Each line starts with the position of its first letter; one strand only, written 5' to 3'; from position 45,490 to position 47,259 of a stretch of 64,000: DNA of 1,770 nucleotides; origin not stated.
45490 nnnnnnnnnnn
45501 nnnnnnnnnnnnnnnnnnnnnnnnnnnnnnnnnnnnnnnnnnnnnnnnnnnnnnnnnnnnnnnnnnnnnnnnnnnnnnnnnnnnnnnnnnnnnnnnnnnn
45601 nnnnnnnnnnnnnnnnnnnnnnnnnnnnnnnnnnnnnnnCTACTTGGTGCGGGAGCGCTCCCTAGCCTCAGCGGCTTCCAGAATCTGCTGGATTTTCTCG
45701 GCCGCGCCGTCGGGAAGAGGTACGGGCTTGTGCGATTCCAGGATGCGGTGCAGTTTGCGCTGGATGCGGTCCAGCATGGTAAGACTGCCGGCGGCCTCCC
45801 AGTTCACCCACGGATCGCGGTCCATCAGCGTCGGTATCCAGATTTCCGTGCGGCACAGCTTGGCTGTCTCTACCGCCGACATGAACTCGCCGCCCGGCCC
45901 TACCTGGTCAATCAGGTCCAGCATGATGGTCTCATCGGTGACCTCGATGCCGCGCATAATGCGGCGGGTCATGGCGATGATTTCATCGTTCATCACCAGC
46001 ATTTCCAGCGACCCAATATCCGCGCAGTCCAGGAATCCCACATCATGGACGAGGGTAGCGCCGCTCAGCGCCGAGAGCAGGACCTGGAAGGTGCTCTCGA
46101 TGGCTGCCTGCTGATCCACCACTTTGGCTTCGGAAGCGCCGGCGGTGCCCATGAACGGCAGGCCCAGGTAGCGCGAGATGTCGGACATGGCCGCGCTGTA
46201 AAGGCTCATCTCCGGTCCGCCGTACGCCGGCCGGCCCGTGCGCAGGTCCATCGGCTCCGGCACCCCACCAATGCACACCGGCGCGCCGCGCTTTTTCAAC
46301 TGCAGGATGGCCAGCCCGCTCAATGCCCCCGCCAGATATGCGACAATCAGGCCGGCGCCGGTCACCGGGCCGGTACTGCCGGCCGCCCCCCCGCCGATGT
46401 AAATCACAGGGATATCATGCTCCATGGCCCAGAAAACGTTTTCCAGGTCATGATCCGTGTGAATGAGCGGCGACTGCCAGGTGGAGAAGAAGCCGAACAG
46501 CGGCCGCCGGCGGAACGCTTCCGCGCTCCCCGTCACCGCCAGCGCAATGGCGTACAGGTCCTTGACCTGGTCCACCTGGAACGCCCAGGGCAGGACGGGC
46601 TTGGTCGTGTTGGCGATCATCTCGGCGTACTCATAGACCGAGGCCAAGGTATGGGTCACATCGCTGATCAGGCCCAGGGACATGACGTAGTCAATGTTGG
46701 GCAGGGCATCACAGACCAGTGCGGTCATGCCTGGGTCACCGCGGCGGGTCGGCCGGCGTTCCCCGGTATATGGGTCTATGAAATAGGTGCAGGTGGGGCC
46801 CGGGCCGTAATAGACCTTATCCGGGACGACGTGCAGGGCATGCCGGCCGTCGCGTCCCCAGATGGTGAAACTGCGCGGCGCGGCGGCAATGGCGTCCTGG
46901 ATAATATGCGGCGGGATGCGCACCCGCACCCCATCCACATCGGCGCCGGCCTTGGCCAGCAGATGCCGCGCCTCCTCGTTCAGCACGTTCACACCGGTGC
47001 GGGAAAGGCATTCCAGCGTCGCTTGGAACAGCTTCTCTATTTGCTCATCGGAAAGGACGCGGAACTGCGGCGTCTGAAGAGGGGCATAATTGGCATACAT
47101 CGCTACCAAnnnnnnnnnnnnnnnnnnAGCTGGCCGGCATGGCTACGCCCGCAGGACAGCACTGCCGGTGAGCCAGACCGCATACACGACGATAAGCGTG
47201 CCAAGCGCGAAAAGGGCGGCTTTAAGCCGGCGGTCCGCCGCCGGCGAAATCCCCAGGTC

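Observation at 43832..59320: Candidate new catabolic pathway: import, demethylation, gamma-elimination and quinone-linked oxidation of a methylated amino-acid/glycerol conjugate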

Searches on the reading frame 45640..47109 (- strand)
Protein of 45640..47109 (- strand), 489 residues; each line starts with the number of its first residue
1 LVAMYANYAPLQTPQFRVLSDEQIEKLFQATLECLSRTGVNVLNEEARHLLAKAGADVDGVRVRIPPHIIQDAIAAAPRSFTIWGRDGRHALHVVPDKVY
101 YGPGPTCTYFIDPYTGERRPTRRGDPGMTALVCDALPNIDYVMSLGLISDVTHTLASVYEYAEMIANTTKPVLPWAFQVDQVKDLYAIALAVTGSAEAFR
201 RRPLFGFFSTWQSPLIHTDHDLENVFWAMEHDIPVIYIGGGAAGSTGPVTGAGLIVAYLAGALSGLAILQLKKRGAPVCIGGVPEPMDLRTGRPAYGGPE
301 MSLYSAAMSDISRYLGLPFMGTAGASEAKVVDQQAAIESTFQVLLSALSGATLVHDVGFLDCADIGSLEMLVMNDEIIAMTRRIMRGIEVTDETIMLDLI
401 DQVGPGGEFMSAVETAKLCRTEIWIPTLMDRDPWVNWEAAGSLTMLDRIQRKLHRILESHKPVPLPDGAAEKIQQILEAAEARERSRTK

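Call 4: search_protein_families(library=pfam, proteins=[window:45640-47109:-])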
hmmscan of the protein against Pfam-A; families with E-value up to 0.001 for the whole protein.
window:45640-47109:- (489 aa): 1 family
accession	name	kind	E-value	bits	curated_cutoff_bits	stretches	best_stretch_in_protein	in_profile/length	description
PF06253.16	MTTB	-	1.6e-79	267.7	25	1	12-476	27-491/500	Trimethylamine methyltransferase (MTTB)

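Call 5: search_protein_families(library=ncbifam, proteins=[window:45640-47109:-], max_evalue=0.00001)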
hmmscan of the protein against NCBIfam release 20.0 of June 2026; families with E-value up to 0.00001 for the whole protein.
window:45640-47109:- (489 aa): 1 family
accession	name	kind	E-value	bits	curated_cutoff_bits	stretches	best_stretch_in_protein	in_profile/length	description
TIGR02369.2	trimeth_pyl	equivalog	6.1e-115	384.4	525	1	15-481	2-469/469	[trimethylamine--corrinoid protein] Co-methyltransferase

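Call 59: search_solved_structures(query=window:45640-47109:-, max_evalue=1e-30, show_alignments=3)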
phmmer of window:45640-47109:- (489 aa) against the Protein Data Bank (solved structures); distinct sequences matched with E-value up to 1e-30: 5.
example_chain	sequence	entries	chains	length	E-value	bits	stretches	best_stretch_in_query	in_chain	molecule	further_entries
7xcl_A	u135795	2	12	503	5.9e-58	200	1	10-482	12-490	Trimethylamine methyltransferase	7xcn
7xcm_A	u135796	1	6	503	6.9e-58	199.8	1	10-482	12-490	Trimethylamine methyltransferase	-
2qne_A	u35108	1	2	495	1.9e-50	175.3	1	13-476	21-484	Putative methyltransferase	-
9yce_A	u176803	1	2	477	2.2e-50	175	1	13-476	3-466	Glycine betaine methyltransferase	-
4yyc_A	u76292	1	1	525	4e-36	128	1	13-472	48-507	Putative trimethylamine methyltransferase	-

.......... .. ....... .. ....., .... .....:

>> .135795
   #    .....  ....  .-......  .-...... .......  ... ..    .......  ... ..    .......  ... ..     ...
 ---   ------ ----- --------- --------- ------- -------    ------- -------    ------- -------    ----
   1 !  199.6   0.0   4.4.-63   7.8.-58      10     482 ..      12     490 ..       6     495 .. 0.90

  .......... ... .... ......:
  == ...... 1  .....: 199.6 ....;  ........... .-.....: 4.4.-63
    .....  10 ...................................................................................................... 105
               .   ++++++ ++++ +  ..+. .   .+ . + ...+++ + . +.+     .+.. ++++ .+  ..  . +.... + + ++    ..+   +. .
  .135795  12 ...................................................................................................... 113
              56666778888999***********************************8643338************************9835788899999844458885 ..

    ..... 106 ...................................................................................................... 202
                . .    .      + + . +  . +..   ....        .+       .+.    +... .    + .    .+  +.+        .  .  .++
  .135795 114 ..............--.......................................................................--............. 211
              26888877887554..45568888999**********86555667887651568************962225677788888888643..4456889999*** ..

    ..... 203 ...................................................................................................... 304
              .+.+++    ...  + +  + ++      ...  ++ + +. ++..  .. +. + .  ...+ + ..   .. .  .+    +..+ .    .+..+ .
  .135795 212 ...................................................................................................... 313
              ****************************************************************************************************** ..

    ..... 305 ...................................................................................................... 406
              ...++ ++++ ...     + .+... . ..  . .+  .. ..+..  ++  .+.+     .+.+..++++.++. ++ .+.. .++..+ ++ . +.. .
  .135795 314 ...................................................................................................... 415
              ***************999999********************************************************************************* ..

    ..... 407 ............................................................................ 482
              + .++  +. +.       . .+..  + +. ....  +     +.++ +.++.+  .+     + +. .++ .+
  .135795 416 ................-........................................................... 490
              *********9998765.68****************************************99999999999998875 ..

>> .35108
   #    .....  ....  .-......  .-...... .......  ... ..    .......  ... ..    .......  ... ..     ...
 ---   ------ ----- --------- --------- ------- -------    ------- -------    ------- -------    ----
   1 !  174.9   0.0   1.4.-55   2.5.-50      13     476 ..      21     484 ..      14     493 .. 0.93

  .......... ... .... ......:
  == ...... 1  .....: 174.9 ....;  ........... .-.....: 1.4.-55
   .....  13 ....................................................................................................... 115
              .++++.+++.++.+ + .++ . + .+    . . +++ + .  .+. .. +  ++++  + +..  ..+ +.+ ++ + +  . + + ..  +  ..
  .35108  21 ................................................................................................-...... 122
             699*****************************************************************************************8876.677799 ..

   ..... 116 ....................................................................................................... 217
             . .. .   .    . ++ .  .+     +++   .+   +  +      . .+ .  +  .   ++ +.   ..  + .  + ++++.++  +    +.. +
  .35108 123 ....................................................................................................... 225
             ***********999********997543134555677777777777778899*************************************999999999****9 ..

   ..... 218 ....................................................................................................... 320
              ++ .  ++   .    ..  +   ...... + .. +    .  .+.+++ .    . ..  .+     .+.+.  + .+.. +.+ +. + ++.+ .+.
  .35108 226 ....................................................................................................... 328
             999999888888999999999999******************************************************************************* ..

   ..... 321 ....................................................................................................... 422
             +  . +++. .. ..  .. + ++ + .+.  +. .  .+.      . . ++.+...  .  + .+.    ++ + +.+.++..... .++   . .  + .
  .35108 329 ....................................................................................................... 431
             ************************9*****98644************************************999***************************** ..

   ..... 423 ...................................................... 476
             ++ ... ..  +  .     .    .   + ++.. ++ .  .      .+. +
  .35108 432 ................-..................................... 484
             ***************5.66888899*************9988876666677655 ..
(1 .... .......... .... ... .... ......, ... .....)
